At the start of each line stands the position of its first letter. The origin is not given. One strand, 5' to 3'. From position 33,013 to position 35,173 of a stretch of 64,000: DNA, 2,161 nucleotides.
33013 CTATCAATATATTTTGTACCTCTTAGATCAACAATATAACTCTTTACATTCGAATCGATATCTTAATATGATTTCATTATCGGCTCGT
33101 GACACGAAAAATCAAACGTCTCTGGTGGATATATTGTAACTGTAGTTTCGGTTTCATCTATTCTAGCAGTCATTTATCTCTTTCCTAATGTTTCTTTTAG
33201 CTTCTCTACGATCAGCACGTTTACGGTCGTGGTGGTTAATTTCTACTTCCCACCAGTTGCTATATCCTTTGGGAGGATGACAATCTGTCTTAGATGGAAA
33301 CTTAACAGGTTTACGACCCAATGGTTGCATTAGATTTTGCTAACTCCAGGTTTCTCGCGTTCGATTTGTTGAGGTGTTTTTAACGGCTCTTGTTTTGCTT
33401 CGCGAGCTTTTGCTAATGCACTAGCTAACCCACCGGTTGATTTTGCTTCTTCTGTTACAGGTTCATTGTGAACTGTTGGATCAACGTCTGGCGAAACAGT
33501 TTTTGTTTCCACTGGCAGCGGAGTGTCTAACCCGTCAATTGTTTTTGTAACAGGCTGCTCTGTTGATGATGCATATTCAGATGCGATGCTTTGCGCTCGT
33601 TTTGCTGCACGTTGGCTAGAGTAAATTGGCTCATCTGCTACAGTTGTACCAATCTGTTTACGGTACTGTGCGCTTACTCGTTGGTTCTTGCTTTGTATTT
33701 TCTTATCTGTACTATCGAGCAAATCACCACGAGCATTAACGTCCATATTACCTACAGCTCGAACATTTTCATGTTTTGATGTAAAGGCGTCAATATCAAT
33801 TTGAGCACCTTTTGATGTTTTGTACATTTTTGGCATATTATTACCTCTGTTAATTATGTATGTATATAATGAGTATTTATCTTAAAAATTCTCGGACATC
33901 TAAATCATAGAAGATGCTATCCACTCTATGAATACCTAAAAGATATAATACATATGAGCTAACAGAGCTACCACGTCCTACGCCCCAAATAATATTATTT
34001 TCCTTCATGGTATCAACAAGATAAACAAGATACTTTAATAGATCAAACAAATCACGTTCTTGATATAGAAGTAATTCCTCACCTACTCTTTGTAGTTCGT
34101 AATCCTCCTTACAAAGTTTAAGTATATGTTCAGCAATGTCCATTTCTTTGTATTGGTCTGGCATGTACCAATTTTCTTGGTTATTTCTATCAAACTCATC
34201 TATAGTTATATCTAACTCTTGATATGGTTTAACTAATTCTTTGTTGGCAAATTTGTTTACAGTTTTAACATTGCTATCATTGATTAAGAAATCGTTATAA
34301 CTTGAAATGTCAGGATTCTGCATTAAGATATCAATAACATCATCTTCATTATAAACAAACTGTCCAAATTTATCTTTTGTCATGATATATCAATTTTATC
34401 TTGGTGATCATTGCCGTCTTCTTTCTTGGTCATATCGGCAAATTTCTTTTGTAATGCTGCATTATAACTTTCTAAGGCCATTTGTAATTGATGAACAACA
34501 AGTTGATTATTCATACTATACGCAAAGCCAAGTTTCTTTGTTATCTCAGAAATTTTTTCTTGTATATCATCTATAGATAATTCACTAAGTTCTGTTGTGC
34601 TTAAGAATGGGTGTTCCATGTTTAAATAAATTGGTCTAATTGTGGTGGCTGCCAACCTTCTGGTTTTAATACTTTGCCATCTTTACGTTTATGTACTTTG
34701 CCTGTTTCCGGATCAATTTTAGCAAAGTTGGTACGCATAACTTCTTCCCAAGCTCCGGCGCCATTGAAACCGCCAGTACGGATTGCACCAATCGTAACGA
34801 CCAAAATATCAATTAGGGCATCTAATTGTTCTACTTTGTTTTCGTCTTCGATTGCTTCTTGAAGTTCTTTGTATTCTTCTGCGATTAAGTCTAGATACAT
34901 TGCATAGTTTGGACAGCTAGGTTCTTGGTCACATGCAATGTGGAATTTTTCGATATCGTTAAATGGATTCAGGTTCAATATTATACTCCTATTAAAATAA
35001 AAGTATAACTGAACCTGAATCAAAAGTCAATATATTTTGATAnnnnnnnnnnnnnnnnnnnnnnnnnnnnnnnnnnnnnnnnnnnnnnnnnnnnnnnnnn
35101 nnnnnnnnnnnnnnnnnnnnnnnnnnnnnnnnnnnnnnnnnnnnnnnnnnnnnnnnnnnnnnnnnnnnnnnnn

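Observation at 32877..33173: STAS-domain (anti-anti-sigma-like) gene with a single in-frame TAA, hidden in an 'empty' gap of the ORF track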

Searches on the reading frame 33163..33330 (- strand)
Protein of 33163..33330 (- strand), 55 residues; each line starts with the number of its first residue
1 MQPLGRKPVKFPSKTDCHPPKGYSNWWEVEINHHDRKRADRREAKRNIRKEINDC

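Call 5: search_protein_families(library=pfam, proteins=[window:33166-33330:-], max_evalue=1)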
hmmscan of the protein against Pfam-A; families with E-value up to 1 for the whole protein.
seq(55 aa): 1 family
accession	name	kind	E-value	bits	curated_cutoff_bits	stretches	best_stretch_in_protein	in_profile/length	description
PF06369.18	Anemone_cytotox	-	0.033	14.3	25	1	23-42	111-129/176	Sea anemone cytotoxic protein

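Call 46: search_protein_families(library=phrogs, proteins=[window:33163-33330:-], max_evalue=0.001)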
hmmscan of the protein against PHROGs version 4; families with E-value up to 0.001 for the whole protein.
window:33163-33330:- (55 aa): 0 families

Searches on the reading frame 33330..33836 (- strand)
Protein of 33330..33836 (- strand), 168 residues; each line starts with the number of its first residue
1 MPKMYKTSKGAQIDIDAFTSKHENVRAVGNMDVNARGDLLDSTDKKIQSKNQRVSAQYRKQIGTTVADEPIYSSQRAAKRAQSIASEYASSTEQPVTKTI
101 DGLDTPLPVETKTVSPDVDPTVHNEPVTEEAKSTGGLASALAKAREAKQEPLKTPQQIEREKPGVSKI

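Call 5: search_protein_families(library=pfam, proteins=[window:33333-33836:-], max_evalue=1)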
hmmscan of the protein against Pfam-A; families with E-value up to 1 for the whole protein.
seq(168 aa): 1 family
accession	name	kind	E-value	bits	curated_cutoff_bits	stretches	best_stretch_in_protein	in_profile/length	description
PF05944.17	Phage_term_smal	-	0.0025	18.3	29.4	1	49-101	75-126/130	Phage small terminase subunit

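Call 46: search_protein_families(library=phrogs, proteins=[window:33330-33836:-], max_evalue=0.001)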
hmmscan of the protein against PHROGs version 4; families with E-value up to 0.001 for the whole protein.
window:33330-33836:- (168 aa): 1 family
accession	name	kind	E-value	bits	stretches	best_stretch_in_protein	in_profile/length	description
phrog_14844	-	unknown function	8.2e-05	24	1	6-59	5-58/115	-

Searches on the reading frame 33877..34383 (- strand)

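Call 46: search_protein_families(library=phrogs, proteins=[window:33877-34383:-], max_evalue=0.001)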
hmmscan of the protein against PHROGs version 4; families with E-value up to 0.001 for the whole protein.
window:33877-34383:- (168 aa): 4 families
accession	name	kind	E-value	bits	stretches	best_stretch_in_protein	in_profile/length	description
phrog_11127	-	DNA, RNA and nucleotide metabolism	6.4e-45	154.2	1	5-168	11-171/171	DNA polymerase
phrog_405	-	DNA, RNA and nucleotide metabolism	3.8e-10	39.3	1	97-161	365-429/1190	DNA polymerase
phrog_13169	-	DNA, RNA and nucleotide metabolism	5.2e-05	23.3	1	97-167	339-409/463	DNA polymerase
phrog_11165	-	DNA, RNA and nucleotide metabolism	0.00017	20.8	1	98-166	42-110/782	DNA polymerase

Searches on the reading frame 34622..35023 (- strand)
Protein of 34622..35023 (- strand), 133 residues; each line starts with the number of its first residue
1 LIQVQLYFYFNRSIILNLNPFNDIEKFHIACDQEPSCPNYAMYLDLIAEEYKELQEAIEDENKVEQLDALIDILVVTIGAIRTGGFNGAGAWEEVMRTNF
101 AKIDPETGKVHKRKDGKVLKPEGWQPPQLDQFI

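Call 46: search_protein_families(library=phrogs, proteins=[window:34622-35023:-], max_evalue=0.001)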
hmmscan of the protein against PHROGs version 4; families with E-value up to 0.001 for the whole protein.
window:34622-35023:- (133 aa): 5 families
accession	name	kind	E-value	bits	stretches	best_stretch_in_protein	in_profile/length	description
phrog_671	-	other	7.2e-31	108.4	1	18-133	536-657/678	nucleotide pyrophosphohydrolase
phrog_18404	-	other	7.1e-10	39.5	1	46-128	55-137/264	hydrolase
phrog_12019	-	other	3.3e-09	37.8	1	44-129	150-236/241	MazG-like pyrophosphatase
phrog_38514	-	unknown function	2.6e-08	35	1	52-132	44-124/348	-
phrog_4159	-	other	1.3e-07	32.2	1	51-104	149-220/270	nucleotide pyrophosphohydrolase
